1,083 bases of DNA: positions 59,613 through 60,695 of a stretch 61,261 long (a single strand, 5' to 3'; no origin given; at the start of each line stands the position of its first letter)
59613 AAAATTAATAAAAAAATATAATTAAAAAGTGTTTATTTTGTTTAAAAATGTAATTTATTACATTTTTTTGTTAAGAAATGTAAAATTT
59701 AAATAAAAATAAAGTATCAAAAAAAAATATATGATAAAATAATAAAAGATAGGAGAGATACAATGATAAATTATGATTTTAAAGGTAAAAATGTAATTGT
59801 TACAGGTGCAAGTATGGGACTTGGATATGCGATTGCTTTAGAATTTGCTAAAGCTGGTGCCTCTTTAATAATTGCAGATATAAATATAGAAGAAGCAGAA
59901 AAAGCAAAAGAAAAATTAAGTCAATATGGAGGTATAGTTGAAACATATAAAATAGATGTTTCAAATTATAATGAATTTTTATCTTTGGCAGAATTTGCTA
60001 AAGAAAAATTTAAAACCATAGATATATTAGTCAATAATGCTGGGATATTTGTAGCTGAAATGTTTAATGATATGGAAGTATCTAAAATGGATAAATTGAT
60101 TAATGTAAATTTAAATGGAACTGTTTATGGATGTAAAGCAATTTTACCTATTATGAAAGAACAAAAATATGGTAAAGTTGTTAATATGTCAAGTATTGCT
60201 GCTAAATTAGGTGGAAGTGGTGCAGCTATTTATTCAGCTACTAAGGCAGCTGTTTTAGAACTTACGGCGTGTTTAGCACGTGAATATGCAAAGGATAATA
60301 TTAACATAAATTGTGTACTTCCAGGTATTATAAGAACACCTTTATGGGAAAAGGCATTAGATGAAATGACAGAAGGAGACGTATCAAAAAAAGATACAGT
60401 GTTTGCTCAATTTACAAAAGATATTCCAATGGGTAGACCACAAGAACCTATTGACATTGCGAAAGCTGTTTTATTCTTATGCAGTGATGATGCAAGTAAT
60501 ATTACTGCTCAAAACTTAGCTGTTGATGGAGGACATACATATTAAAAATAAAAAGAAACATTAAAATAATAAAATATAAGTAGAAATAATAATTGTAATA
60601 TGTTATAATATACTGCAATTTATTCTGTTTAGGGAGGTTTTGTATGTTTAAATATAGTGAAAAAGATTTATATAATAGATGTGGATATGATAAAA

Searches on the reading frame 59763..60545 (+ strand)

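Call 86: search_protein_families(library=pfam, proteins=[window:59763-60545:+], max_evalue=0.00001)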
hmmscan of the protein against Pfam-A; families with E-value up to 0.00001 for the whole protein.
window:59763-60545:+ (260 aa): 3 families
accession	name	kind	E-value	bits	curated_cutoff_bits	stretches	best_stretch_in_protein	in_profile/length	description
PF13561.12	adh_short_C2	-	1e-62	212.3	27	1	15-259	1-236/236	Enoyl-(Acyl carrier protein) reductase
PF00106.31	adh_short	-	4.9e-57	193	26.6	1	9-199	1-191/195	short chain dehydrogenase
PF08659.16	KR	-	3.3e-15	56.9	22.6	1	11-164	3-156/180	KR domain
